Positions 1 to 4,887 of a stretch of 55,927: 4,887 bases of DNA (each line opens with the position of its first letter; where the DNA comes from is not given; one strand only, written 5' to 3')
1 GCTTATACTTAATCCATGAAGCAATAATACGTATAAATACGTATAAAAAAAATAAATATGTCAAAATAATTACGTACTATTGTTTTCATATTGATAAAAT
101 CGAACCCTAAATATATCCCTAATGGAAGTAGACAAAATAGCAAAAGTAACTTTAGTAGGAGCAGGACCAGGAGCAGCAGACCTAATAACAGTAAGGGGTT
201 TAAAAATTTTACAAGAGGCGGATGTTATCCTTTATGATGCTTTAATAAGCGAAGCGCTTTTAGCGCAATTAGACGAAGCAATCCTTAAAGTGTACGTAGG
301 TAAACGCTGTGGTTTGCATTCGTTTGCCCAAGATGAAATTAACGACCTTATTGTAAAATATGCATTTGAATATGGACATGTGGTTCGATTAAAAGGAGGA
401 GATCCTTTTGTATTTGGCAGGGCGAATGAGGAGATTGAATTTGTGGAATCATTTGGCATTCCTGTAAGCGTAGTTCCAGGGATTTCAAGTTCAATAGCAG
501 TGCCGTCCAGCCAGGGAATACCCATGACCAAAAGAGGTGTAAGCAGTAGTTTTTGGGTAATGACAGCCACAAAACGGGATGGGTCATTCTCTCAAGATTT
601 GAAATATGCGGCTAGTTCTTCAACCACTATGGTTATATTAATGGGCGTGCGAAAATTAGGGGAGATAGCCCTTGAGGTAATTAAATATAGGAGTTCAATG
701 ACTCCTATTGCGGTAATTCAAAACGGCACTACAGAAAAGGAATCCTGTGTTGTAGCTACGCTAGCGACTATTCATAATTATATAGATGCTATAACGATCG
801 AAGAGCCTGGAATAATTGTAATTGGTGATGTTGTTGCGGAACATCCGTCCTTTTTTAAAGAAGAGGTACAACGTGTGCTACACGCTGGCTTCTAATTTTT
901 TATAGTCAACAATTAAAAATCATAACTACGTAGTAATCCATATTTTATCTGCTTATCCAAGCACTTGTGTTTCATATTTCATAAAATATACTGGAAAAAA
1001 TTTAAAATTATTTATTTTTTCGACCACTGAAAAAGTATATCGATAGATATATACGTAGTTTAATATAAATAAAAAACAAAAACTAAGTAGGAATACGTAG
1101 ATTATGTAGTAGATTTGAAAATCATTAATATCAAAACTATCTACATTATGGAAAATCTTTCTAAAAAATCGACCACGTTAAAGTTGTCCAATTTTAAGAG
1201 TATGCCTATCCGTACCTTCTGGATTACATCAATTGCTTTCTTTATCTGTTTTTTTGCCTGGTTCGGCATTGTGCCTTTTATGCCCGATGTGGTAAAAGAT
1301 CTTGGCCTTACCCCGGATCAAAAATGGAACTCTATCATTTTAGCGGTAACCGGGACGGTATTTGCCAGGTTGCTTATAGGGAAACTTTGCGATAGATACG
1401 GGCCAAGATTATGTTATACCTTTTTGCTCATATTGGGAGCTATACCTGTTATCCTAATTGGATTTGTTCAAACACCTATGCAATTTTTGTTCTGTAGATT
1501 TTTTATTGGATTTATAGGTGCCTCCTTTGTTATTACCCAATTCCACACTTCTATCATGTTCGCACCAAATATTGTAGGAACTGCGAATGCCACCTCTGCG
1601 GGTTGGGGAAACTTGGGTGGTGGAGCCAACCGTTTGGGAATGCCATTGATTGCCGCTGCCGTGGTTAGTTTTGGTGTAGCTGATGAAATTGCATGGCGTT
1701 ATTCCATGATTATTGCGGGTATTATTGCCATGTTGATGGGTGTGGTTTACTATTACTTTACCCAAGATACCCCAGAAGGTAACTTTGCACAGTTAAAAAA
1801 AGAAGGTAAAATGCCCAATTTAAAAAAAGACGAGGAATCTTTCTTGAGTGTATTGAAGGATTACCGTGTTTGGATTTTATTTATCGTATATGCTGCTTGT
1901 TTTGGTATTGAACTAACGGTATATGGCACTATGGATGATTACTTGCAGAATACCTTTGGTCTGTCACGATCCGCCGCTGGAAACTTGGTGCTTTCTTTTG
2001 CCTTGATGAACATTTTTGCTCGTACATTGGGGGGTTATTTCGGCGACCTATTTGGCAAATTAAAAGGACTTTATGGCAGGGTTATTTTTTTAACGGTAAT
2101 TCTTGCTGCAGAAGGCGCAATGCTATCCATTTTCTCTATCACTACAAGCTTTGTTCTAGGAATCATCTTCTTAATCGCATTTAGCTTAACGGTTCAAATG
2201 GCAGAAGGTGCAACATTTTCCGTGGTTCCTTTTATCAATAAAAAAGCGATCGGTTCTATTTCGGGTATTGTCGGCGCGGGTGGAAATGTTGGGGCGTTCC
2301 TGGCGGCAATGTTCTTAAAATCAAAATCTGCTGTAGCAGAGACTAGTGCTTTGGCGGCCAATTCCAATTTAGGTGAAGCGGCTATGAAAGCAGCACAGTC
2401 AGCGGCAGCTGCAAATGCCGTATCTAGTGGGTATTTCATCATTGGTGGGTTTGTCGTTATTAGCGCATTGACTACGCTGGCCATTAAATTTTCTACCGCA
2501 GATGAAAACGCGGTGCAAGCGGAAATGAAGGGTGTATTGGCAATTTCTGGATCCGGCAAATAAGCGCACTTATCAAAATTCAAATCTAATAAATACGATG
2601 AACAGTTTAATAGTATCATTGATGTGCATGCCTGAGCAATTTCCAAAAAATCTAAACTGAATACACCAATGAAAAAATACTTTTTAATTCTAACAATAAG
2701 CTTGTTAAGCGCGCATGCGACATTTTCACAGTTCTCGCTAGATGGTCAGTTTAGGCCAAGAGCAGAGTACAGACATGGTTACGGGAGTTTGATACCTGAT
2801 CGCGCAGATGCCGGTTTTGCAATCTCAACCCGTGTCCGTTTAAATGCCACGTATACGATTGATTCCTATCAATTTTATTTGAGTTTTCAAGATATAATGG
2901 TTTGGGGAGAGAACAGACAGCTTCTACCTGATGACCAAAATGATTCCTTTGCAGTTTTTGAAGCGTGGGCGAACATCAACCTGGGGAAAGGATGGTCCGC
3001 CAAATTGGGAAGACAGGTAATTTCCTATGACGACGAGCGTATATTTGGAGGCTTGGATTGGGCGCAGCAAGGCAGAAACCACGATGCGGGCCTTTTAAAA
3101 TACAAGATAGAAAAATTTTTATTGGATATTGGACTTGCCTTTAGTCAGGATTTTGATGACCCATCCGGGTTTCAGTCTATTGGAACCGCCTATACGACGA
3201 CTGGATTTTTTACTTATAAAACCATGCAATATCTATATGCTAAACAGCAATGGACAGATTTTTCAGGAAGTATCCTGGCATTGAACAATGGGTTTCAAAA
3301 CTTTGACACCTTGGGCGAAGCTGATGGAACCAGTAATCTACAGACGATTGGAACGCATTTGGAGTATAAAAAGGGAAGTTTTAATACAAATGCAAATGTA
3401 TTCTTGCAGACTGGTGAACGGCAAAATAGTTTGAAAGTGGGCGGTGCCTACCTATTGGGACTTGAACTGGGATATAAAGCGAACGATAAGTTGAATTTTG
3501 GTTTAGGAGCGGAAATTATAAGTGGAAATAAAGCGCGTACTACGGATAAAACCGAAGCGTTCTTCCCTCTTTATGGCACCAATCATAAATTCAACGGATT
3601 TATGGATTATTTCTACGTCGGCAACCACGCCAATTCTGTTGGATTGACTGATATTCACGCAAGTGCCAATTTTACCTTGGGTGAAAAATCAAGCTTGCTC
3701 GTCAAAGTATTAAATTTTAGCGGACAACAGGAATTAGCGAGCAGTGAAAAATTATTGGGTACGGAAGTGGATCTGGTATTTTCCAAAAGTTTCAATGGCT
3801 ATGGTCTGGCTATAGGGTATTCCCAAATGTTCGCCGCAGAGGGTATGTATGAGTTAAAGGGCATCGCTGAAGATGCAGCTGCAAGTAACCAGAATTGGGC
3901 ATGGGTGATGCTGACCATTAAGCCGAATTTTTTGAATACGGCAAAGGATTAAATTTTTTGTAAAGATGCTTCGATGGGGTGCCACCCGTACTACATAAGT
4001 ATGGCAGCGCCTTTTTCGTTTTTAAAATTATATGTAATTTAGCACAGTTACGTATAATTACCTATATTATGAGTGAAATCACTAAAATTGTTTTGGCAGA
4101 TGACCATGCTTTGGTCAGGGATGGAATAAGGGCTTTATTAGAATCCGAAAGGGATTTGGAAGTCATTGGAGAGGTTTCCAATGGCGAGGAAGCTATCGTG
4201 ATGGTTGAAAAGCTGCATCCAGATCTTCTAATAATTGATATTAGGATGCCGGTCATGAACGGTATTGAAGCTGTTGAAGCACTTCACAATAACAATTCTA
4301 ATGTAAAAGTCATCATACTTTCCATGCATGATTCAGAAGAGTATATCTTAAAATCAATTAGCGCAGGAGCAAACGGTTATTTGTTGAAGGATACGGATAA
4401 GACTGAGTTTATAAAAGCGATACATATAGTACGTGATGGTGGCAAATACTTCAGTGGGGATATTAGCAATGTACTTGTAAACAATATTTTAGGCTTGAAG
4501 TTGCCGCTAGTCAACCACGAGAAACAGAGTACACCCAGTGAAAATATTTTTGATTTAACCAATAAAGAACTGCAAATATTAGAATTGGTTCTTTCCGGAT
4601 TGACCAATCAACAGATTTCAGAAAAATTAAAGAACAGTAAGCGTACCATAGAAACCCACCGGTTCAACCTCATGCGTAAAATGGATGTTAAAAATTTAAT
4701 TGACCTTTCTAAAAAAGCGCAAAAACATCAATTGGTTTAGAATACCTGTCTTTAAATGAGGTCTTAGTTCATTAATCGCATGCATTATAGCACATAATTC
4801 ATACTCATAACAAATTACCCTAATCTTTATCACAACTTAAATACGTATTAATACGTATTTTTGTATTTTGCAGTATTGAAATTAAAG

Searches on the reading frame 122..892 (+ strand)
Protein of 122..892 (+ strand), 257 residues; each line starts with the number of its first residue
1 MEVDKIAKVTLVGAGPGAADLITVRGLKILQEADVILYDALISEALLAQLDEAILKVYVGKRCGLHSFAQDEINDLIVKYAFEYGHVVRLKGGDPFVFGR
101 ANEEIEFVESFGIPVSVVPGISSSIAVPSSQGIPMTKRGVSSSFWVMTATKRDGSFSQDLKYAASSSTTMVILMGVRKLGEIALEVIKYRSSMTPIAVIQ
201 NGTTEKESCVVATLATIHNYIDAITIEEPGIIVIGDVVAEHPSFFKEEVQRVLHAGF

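Call 3: search_protein_families(library=pfam, proteins=[window:122-892:+], max_evalue=1)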
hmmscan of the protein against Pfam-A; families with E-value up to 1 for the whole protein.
window:122-892:+ (257 aa): 2 families
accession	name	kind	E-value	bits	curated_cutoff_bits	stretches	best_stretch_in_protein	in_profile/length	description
PF00590.25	TP_methylase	-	8.9e-48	163.5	27.8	1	8-217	1-211/212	Tetrapyrrole (Corrin/Porphyrin) Methylases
PF25544.1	Ependymin_amoebozoa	-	0.26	11.7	27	1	150-213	74-135/171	Ependymin domain, amoebozoa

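Call 4: search_protein_families(library=ncbifam, proteins=[window:122-892:+], max_evalue=0.1)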
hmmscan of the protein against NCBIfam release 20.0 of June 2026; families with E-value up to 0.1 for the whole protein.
window:122-892:+ (257 aa): 29 families (the best 25 are shown)
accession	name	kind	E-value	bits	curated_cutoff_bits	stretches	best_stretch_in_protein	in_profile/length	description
TIGR01469.1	cobA_cysG_Cterm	equivalog_domain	5.7e-83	278.3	185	1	8-239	2-235/238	uroporphyrinogen-III C-methyltransferase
NF004790.0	PRK06136.1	subfamily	8.7e-83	277.7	198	1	6-242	3-241/250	uroporphyrinogen-III C-methyltransferase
NF007922.1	PRK10637.1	equivalog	6.1e-76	256.2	400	1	7-239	217-450/450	siroheme synthase CysG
NF005524.0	PRK07168.1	equivalog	1.2e-48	165.9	603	1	9-240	5-237/474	uroporphyrin-III C-methyltransferase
TIGR01465.1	cobM_cbiF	equivalog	2.2e-36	125.5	259.65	1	9-241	1-230/247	precorrin-4 C(11)-methyltransferase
NF012017.0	PRK15473.1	equivalog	4e-30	105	408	1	6-240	7-238/257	cobalt-precorrin-4 methyltransferase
TIGR01467.1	cobI_cbiL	equivalog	7.8e-16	58.2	163.25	1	8-214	2-213/230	precorrin-2 C(20)-methyltransferase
NF004423.0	PRK05765.1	equivalog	3.9e-15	56.1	332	1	7-236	3-225/247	precorrin-3B C(17)-methyltransferase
TIGR01466.1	cobJ_cbiH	equivalog_domain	4.7e-12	46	246.35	1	10-236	2-222/239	precorrin-3B C(17)-methyltransferase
NF004062.0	PRK05576.1-5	equivalog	1.3e-09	37.8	194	1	8-184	2-175/219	cobalt-factor II C(20)-methyltransferase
NF004614.0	PRK05948.1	equivalog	2e-08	33.9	251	2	6-40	5-39/242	precorrin-2 C(20)-methyltransferase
NF004647.0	PRK05990.1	equivalog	5.7e-08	32.5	271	1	8-39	7-38/245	precorrin-2 C(20)-methyltransferase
NF004058.0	PRK05576.1-1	equivalog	1.2e-07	31.5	239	1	7-129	2-133/221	cobalt-factor II C(20)-methyltransferase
NF004457.0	PRK05787.1-5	equivalog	5.4e-07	29.1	302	1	7-136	28-148/252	cobalt-precorrin-7 (C(5))-methyltransferase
NF004061.0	PRK05576.1-4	equivalog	6e-07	29.3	265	1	8-61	4-55/237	cobalt-factor II C(20)-methyltransferase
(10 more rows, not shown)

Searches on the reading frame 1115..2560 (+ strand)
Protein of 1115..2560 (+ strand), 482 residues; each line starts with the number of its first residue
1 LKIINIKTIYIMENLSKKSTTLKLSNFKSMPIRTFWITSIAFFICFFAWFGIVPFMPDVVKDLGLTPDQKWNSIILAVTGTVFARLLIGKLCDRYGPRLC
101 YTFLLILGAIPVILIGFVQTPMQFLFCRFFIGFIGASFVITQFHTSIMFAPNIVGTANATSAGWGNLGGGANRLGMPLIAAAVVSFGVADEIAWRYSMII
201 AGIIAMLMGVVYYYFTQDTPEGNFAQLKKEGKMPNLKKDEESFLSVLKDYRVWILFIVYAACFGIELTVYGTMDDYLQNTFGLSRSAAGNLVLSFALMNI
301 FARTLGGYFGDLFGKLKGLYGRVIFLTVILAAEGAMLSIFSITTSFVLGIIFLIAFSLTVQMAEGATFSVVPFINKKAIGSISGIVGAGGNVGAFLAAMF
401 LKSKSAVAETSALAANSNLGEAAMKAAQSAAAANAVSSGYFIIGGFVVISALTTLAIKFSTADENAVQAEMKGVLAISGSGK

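Call 3: search_protein_families(library=pfam, proteins=[window:1115-2560:+], max_evalue=1)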
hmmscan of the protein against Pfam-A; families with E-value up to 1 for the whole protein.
window:1115-2560:+ (482 aa): 2 families
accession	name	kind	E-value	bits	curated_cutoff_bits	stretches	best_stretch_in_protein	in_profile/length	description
PF07690.21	MFS_1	-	5.9e-32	111.4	33.4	1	39-398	2-347/347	Major Facilitator Superfamily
PF04869.20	Uso1_p115_head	-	0.16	11.4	28.2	1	197-220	215-238/313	Uso1 / p115 like vesicle tethering protein, head region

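Call 4: search_protein_families(library=ncbifam, proteins=[window:1115-2560:+], max_evalue=0.1)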
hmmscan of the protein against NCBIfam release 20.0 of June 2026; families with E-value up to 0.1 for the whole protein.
window:1115-2560:+ (482 aa): 8 families
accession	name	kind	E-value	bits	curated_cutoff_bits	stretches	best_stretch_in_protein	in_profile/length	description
TIGR00886.1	2A0108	subfamily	1.3e-89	300.9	311.7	1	33-394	1-368/368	NarK family nitrate/nitrite MFS transporter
TIGR00893.1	2A0114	subfamily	3.1e-19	69.2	395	1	59-407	20-373/399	D-galactonate transporter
TIGR00881.1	2A0104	subfamily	8.3e-17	61.3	407.75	1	83-400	45-365/379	phosphoglycerate transporter protein PgtP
NF049980.1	SfMCT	equivalog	9.6e-15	54.1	320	2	188-403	149-360/378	L-lactate MFS transporter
TIGR00895.1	2A0115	subfamily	2.1e-11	43.4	418.55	1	39-170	256-388/398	aromatic acid/H+ symport family MFS transporter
TIGR00710.1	efflux_Bcr_CflA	subfamily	5.7e-07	29.3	200.9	1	53-386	25-340/385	Bcr/CflA family efflux MFS transporter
TIGR00880.1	2_A_01_02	superfamily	0.0073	16.4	131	1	79-219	9-141/141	multidrug resistance protein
NF003024.0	PRK03893.1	subfamily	0.063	12.1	604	0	31-235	19-211/497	sialate:H+ symport family MFS transporter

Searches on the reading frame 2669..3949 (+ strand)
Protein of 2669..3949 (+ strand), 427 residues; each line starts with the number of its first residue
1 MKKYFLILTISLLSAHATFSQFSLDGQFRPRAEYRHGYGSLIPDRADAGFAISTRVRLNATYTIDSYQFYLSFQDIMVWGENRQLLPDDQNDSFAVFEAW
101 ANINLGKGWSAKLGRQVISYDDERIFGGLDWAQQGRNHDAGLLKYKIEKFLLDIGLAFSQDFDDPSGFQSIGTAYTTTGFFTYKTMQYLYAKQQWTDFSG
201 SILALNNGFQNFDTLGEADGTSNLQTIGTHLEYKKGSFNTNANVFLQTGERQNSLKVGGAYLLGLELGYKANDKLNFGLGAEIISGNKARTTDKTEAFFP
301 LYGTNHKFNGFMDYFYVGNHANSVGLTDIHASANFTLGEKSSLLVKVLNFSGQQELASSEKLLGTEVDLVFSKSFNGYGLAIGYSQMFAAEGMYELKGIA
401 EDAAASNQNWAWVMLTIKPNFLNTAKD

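Call 3: search_protein_families(library=pfam, proteins=[window:2669-3949:+], max_evalue=1)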
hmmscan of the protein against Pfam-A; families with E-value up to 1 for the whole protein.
window:2669-3949:+ (427 aa): 2 families
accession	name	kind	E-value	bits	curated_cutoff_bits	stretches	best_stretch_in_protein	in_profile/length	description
PF13372.12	Alginate_exp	-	4.3e-10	39.4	25.2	1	24-319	5-297/395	Alginate export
PF10677.15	DUF2490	-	0.0021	18.2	29.8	1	238-308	13-84/186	Protein of unknown function (DUF2490)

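Call 4: search_protein_families(library=ncbifam, proteins=[window:2669-3949:+], max_evalue=0.1)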
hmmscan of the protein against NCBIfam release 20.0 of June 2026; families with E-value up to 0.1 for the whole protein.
window:2669-3949:+ (427 aa): 0 families

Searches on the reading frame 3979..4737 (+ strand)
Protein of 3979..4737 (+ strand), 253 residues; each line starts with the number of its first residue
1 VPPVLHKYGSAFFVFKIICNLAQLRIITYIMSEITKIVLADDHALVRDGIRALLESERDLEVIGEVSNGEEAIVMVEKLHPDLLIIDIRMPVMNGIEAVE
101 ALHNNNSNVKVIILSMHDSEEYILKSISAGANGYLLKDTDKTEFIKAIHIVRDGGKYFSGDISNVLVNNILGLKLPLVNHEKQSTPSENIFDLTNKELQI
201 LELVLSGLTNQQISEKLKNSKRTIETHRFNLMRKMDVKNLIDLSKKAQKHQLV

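Call 3: search_protein_families(library=pfam, proteins=[window:3979-4737:+], max_evalue=1)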
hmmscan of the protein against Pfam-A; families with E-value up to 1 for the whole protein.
window:3979-4737:+ (253 aa): 7 families
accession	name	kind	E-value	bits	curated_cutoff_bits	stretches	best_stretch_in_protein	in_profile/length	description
PF00072.30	Response_reg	-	5.5e-30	104.2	30.2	1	37-148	1-110/111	Response regulator receiver domain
PF00196.25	GerE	-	1.4e-16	60.3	23.5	1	193-243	3-53/57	Bacterial regulatory proteins, luxR family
PF08281.18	Sigma70_r4_2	-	0.0073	16.4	25.7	1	193-235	11-54/54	Sigma-70, region 4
PF07638.17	Sigma70_ECF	-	0.026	14.9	21.1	1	188-234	131-177/185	ECF sigma factor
PF17743.7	DUF5580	-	0.051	14.1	23.9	1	175-212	5-43/94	Family of unknown function (DUF5580) N-terminal domain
PF14493.12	HTH_40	-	0.06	14.1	27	1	201-245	6-53/89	Helix-turn-helix domain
PF13384.12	HTH_23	-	0.065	13.5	24.6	1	198-225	8-35/50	Homeodomain-like domain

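Call 4: search_protein_families(library=ncbifam, proteins=[window:3979-4737:+], max_evalue=0.1)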
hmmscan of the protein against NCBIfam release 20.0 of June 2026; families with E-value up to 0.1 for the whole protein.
window:3979-4737:+ (253 aa): 116 families (the best 25 are shown)
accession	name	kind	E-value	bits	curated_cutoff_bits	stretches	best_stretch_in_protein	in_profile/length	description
NF052445.1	RespRegMctR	equivalog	3e-52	177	300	1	36-252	3-204/205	two-component system response regulator MctR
NF007935.0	PRK10651.1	equivalog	4.7e-44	150.2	250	1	32-242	4-205/216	two-component system response regulator NarL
NF011896.0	PRK15369.1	equivalog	1.4e-43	149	242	1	35-251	4-208/211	two component system response regulator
NF007018.1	PRK09483.1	equivalog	1.6e-42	145.6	280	1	36-252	3-208/217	UvrY/SirA/GacA family response regulator transcription factor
NF047785.1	respo_reg_MadR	equivalog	1.3e-40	139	300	1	36-252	2-208/209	MadR family response regulator transcription factor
NF007708.0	PRK10403.1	equivalog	3.3e-38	131.3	343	1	36-239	8-200/215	nitrate/nitrite response regulator protein NarP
NF007419.0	PRK09958.1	equivalog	5.2e-33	114.3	251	1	38-251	4-202/204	acid-sensing system DNA-binding response regulator EvgA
NF007685.0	PRK10360.1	equivalog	7.4e-32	110.7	258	1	35-246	2-191/196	response regulator transcription factor UhpA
NF007403.0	PRK09935.1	equivalog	1.6e-28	99.8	271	1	35-253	4-210/210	fimbria biosynthesis transcriptional regulator FimZ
NF041367.1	CheY_Halo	equivalog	5.7e-23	81.5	200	1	37-149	1-111/114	chemotaxis protein CheY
NF001965.0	PRK00742.1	subfamily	7.4e-23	81.3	293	1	35-141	4-111/357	chemotaxis-specific protein-glutamate methyltransferase CheB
NF006900.1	PRK09390.1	equivalog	1.7e-22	80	255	2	31-149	1-117/203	response regulator FixJ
NF008677.0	PRK11697.1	equivalog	6.7e-22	78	246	1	36-154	3-118/238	two-component system response regulator BtsR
NF040749.1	tetrathio_RR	equivalog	8.6e-22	77.8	290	2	192-247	133-188/191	tetrathionate respiration response regulator TtrR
TIGR02875.1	spore_0_A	equivalog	1.5e-17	63.7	200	1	36-152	4-122/262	sporulation transcription factor Spo0A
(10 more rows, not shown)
